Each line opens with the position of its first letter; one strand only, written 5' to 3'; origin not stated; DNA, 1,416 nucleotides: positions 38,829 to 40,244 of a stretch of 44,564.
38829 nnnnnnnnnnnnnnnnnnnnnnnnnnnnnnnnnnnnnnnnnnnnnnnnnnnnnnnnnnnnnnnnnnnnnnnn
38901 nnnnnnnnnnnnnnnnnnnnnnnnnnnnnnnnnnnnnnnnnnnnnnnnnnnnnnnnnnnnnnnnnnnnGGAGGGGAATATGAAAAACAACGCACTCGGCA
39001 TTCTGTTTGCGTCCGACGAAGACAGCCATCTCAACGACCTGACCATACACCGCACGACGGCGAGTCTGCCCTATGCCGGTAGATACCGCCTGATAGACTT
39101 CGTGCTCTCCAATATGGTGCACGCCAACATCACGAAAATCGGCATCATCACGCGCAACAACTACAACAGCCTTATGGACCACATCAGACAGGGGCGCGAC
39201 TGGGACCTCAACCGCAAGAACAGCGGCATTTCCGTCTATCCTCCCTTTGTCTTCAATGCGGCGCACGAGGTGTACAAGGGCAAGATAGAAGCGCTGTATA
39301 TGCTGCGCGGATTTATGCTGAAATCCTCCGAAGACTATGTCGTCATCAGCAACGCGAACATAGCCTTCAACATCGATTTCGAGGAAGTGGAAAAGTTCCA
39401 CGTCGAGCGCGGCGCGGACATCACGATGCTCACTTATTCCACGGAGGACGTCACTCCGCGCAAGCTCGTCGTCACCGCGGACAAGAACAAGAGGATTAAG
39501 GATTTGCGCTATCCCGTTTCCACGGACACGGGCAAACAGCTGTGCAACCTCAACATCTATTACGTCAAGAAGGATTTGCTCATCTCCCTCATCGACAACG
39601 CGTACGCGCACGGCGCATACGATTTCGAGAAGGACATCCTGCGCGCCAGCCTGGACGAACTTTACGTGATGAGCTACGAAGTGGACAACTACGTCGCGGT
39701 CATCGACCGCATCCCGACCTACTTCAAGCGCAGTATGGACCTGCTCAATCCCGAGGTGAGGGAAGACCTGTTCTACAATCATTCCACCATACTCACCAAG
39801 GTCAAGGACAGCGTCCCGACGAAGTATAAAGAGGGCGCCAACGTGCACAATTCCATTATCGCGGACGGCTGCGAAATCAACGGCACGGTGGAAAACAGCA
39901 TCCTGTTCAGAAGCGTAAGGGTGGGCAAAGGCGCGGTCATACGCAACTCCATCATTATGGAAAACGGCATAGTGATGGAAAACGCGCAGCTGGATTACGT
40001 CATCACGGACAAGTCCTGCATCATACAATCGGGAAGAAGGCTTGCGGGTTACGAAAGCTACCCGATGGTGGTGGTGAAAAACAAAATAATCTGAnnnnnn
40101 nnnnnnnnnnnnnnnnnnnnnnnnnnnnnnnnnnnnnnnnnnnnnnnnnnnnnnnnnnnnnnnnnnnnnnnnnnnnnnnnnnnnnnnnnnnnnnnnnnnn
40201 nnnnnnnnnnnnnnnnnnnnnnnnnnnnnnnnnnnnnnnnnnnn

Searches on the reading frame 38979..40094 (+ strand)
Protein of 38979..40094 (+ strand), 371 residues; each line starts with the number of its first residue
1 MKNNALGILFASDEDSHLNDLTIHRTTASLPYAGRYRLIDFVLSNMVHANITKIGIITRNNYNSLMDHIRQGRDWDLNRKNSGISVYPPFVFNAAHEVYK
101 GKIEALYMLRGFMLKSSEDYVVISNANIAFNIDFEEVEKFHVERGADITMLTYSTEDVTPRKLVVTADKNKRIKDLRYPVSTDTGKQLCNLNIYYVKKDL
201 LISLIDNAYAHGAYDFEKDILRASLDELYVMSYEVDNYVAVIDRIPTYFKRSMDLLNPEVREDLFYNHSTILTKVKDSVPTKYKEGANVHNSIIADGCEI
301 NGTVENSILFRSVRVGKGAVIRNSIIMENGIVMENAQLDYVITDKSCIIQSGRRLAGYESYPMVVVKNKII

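Call 8: search_protein_families(library=ncbifam, proteins=[window:38979-40094:+])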
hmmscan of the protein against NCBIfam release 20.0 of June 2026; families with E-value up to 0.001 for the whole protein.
window:38979-40094:+ (371 aa): 9 families
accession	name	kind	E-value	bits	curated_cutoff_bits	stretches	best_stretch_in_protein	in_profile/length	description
TIGR02092.1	glgD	equivalog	1.3e-103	346.9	236.6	1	4-370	2-369/370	glucose-1-phosphate adenylyltransferase subunit GlgD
NF003670.0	PRK05293.1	equivalog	2.3e-63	214.4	470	1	1-369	1-372/382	glucose-1-phosphate adenylyltransferase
TIGR02091.1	glgC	equivalog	1.2e-58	199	424.9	1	6-355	2-362/364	glucose-1-phosphate adenylyltransferase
NF002023.0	PRK00844.1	subfamily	2.3e-46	158.4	458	1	3-355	5-381/408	glucose-1-phosphate adenylyltransferase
NF001947.0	PRK00725.1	subfamily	8.8e-45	153.2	470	1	2-353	14-391/426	glucose-1-phosphate adenylyltransferase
NF002772.0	PRK02862.1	equivalog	3.7e-35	121.5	537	2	186-336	205-354/429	glucose-1-phosphate adenylyltransferase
NF052502.1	man1P_GTase_Rv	exception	2.3e-14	53.1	440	1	110-369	90-345/352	mannose-1-phosphate guanylyltransferase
TIGR01208.1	rmlA_long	equivalog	1.1e-07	31.1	320.25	0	8-78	3-73/353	glucose-1-phosphate thymidylyltransferase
TIGR03992.1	Arch_glmU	subfamily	3.4e-06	26.2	292.1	1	8-332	4-310/393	bifunctional sugar-1-phosphate nucleotidylyltransferase/acetyltransferase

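Call 9: find_encoding_contigs(protein=window:38979-40094:+, flank=10000, max_places=10)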
Protein window:38979-40094:+ (371 aa): 24 contigs read that carry it; 10 places shown.
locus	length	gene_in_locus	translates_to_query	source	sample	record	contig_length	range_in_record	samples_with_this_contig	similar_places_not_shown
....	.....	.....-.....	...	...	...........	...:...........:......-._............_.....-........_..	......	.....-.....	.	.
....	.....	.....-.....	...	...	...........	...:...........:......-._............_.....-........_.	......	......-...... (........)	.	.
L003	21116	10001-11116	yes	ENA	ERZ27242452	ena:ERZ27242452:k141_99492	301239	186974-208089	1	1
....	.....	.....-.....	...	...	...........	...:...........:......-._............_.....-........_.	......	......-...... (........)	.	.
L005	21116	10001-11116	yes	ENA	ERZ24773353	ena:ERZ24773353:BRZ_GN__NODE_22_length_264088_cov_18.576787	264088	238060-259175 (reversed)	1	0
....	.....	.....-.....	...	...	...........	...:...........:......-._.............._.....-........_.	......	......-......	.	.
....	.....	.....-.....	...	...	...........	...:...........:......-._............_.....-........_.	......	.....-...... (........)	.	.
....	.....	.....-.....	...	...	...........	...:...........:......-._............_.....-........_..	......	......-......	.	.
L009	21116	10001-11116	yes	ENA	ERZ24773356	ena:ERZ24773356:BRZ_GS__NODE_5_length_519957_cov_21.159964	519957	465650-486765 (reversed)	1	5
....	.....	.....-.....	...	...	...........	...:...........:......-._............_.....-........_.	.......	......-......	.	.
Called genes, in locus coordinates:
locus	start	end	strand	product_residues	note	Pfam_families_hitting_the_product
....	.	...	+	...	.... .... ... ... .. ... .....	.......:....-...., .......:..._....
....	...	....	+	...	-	-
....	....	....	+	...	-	-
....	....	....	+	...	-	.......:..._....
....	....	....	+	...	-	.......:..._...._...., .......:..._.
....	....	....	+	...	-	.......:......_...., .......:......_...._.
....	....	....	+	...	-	-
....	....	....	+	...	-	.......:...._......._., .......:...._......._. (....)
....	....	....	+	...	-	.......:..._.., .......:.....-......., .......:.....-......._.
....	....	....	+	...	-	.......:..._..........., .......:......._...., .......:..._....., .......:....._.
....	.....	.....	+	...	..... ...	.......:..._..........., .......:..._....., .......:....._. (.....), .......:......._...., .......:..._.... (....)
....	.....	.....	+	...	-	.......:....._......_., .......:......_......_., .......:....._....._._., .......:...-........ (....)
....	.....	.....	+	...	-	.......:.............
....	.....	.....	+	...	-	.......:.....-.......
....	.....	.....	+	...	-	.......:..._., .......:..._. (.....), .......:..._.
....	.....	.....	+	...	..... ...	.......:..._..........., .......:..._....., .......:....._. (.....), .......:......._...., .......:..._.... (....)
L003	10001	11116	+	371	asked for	PF00483:NTP_transferase, PF25084:LbH_EIF2B, PF25087:GMPPB_C (faint), PF24894:Hexapep_GlmU, PF25247:LbH_GLGC (weak)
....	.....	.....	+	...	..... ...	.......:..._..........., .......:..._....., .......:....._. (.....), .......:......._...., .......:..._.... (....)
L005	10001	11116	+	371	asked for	PF00483:NTP_transferase, PF25084:LbH_EIF2B, PF25087:GMPPB_C (faint), PF24894:Hexapep_GlmU, PF25247:LbH_GLGC (weak)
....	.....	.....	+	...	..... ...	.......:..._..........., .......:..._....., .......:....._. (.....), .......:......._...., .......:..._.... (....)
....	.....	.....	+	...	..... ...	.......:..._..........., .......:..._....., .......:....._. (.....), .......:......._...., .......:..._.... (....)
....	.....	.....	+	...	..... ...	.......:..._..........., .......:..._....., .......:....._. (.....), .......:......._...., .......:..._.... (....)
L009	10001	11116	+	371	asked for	PF00483:NTP_transferase, PF25084:LbH_EIF2B, PF25087:GMPPB_C (faint), PF24894:Hexapep_GlmU, PF25247:LbH_GLGC (weak)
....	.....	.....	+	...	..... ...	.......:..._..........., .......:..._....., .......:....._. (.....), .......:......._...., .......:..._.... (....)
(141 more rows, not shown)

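Call 20: list_cluster_members(proteins=[window:38979-40094:+, window:40388-41809:+, window:41917-44346:+])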
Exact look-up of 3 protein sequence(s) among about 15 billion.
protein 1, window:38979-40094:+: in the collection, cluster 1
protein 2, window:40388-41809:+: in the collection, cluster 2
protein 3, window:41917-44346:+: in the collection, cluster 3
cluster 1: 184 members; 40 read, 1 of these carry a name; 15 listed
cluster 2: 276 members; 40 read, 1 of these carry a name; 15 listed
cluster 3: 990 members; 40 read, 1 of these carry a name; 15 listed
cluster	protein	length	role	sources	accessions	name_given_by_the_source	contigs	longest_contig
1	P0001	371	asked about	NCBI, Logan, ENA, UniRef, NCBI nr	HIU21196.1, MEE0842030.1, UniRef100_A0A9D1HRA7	MAG TPA: glucose-1-phosphate adenylyltransferase subunit GlgD [Candidatus Limadaptatus ... | Glucose-1-phosphate adenylyltransferase subunit GlgD n=1 Tax=Candidatus Limadaptatus ... | glucose-1-phosphate adenylyltransferase subunit GlgD [Christensenellales bacterium]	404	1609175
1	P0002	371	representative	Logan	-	-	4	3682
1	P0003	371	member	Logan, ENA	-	-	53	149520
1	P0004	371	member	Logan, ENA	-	-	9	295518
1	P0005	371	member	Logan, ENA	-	-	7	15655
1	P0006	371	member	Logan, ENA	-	-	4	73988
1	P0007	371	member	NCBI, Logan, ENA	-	-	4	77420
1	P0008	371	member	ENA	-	-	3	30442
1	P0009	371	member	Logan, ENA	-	-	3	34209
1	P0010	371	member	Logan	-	-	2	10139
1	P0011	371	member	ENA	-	-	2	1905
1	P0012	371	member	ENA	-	-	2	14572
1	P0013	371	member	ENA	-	-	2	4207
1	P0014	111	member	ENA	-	-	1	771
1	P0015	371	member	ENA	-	-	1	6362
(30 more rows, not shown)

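Call 39: find_homologous_proteins(query=window:38979-40094:+, max_evalue=1e-60)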
Query window:38979-40094:+ (371 aa): 5341 proteins with E <= 1e-60 among 8000 candidates; the best 120 are listed.
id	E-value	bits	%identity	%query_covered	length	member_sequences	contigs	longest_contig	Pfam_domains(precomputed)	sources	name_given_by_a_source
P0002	1.5e-233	792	95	100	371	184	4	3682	PF00483.30,PF25087.2,PF25084.2,PF24894.2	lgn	-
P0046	4.9e-224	761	91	100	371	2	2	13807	PF00483.30,PF25087.2,PF25247.2,PF25084.2,PF24894.2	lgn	-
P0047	3.6e-220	748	89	100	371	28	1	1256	PF00483.30,PF25087.2,PF25084.2,PF24894.2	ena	-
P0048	2.1e-219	746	90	100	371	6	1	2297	PF00483.30,PF25084.2,PF24894.2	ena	-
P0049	1.1e-208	710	84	100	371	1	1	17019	PF00483.30,PF25087.2,PF25084.2,PF24894.2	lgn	-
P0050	1.5e-208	710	84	100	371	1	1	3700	PF00483.30,PF25087.2,PF25247.2,PF25084.2,PF24894.2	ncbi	-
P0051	1.9e-208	710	83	100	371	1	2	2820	PF00483.30,PF25087.2,PF25247.2,PF25084.2,PF24894.2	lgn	-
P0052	8.8e-208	707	83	100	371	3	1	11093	PF00483.30,PF25087.2,PF25247.2,PF25084.2,PF24894.2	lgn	-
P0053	1.0e-207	707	84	100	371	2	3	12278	PF00483.30,PF25087.2,PF25247.2,PF25084.2,PF24894.2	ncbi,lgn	-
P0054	1.1e-202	691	81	100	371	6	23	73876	PF00483.30,PF25087.2,PF25247.2,PF25084.2,PF24894.2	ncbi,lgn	-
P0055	9.8e-201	684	80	100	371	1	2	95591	PF00483.30,PF25087.2,PF25247.2,PF25084.2,PF24894.2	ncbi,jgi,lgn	jgi:glucose-1-phosphate adenylyltransferase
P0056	2.1e-200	683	80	100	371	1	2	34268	PF00483.30,PF25087.2,PF25247.2,PF25084.2,PF24894.2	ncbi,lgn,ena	-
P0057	3.6e-199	679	80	99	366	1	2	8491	PF00483.30,PF25087.2,PF25247.2,PF25084.2,PF24894.2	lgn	-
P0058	3.9e-199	679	80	99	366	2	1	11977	PF00483.30,PF25087.2,PF25247.2,PF25084.2,PF24894.2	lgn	-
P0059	1.3e-198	677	79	100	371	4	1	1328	PF00483.30,PF25087.2,PF25084.2,PF24894.2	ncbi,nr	ncbi:MAG: glucose-1-phosphate adenylyltransferase subunit GlgD [Clostridia bacterium]|nr:glucose-1-p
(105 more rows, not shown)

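Call 40: find_encoding_contigs(protein=P0046, flank=2500, max_places=2)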
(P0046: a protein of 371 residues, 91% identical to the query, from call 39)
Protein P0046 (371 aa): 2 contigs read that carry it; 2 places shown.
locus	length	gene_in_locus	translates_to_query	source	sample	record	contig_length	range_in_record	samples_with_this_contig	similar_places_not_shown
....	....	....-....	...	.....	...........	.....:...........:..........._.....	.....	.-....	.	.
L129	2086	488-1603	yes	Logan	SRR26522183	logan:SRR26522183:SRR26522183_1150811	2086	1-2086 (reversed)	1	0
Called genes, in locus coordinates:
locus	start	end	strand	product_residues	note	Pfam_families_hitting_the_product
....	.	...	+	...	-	?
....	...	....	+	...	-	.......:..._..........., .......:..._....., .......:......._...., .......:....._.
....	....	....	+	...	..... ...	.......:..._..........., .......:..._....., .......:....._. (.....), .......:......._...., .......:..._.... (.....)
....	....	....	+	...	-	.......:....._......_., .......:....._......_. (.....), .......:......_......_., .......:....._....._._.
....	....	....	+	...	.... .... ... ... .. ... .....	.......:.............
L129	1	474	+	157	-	?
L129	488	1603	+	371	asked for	PF00483:NTP_transferase, PF25084:LbH_EIF2B, PF25087:GMPPB_C (faint), PF24894:Hexapep_GlmU, PF25247:LbH_GLGC (faint)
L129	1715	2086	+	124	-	?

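Call 41: find_encoding_contigs(protein=P0049, flank=2500, max_places=2)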
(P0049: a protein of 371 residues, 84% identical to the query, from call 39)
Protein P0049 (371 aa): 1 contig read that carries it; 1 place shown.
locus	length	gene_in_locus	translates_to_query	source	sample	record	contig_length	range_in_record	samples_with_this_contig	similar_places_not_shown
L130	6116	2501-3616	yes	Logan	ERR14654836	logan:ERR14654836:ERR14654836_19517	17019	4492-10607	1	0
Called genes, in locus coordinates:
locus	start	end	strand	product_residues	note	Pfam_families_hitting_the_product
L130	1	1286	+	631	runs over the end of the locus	PF02922:CBM_48, PF00128:Alpha-amylase, PF02806:Alpha-amylase_C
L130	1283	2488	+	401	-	PF00483:NTP_transferase, PF24894:Hexapep_GlmU, PF25084:LbH_EIF2B, PF25087:GMPPB_C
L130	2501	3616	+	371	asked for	PF00483:NTP_transferase, PF25084:LbH_EIF2B, PF25087:GMPPB_C (faint), PF24894:Hexapep_GlmU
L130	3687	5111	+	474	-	PF08323:Glyco_transf_5, PF20706:GT4-conflict (weak), PF00534:Glycos_transf_1, PF13692:Glyco_trans_1_4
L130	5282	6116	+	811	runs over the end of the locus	PF00343:Phosphorylase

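Call 42: find_encoding_contigs(protein=P0054, flank=2500, max_places=3)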
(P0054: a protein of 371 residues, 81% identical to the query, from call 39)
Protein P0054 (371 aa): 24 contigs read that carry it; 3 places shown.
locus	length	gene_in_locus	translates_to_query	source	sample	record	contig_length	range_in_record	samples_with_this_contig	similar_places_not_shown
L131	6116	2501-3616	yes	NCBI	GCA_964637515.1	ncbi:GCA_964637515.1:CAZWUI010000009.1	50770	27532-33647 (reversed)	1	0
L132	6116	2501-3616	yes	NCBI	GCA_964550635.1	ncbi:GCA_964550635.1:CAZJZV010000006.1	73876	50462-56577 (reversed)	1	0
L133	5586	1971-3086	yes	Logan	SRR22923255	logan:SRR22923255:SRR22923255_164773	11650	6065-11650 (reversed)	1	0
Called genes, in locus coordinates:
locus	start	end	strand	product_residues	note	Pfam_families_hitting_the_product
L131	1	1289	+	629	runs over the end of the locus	PF02922:CBM_48, PF00128:Alpha-amylase, PF02806:Alpha-amylase_C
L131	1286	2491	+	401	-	PF00483:NTP_transferase, PF24894:Hexapep_GlmU, PF25084:LbH_EIF2B, PF25087:GMPPB_C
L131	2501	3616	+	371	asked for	PF00483:NTP_transferase, PF25247:LbH_GLGC (faint), PF25084:LbH_EIF2B, PF25087:GMPPB_C (faint), PF24894:Hexapep_GlmU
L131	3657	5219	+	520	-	PF08323:Glyco_transf_5, PF13439:Glyco_transf_4 (faint), PF20706:GT4-conflict (faint), PF00534:Glycos_transf_1, PF13692:Glyco_trans_1_4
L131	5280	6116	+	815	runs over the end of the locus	PF00343:Phosphorylase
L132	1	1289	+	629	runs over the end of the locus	PF02922:CBM_48, PF00128:Alpha-amylase, PF02806:Alpha-amylase_C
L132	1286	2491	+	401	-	PF00483:NTP_transferase, PF24894:Hexapep_GlmU, PF25084:LbH_EIF2B, PF25087:GMPPB_C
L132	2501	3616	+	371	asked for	PF00483:NTP_transferase, PF25247:LbH_GLGC (faint), PF25084:LbH_EIF2B, PF25087:GMPPB_C (faint), PF24894:Hexapep_GlmU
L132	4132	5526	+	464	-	PF08323:Glyco_transf_5, PF13439:Glyco_transf_4 (weak), PF20706:GT4-conflict (weak), PF00534:Glycos_transf_1, PF13692:Glyco_trans_1_4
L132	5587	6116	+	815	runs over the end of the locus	PF00343:Phosphorylase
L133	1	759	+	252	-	?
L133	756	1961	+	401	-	PF00483:NTP_transferase, PF24894:Hexapep_GlmU, PF25084:LbH_EIF2B, PF25087:GMPPB_C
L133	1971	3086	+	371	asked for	PF00483:NTP_transferase, PF25247:LbH_GLGC (faint), PF25084:LbH_EIF2B, PF25087:GMPPB_C (faint), PF24894:Hexapep_GlmU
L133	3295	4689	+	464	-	PF08323:Glyco_transf_5, PF13439:Glyco_transf_4 (faint), PF20706:GT4-conflict (faint), PF00534:Glycos_transf_1, PF13692:Glyco_trans_1_4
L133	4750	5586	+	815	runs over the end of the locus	PF00343:Phosphorylase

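Call 43: find_encoding_contigs(protein=P0055, flank=2500, max_places=2)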
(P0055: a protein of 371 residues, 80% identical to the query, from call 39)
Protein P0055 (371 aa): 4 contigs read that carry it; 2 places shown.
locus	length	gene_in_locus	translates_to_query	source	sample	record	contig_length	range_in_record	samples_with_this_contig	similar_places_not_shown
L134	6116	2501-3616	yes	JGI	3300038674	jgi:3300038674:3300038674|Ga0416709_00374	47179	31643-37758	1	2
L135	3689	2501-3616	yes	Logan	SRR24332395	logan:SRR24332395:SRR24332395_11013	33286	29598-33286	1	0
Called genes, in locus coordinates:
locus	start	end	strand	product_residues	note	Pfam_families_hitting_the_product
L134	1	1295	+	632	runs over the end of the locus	PF02922:CBM_48, PF00128:Alpha-amylase, PF02806:Alpha-amylase_C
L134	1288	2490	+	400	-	PF00483:NTP_transferase, PF24894:Hexapep_GlmU, PF25084:LbH_EIF2B, PF25087:GMPPB_C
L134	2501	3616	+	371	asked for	PF00483:NTP_transferase, PF25084:LbH_EIF2B, PF24894:Hexapep_GlmU, PF25247:LbH_GLGC (weak), PF25087:GMPPB_C (weak)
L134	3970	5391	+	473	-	PF08323:Glyco_transf_5, PF13439:Glyco_transf_4 (faint), PF00534:Glycos_transf_1, PF13692:Glyco_trans_1_4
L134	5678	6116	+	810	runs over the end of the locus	PF00343:Phosphorylase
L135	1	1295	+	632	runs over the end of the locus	PF02922:CBM_48, PF00128:Alpha-amylase, PF02806:Alpha-amylase_C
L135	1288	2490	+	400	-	PF00483:NTP_transferase, PF24894:Hexapep_GlmU, PF25084:LbH_EIF2B, PF25087:GMPPB_C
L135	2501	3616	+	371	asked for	PF00483:NTP_transferase, PF25084:LbH_EIF2B, PF24894:Hexapep_GlmU, PF25247:LbH_GLGC (weak), PF25087:GMPPB_C (weak)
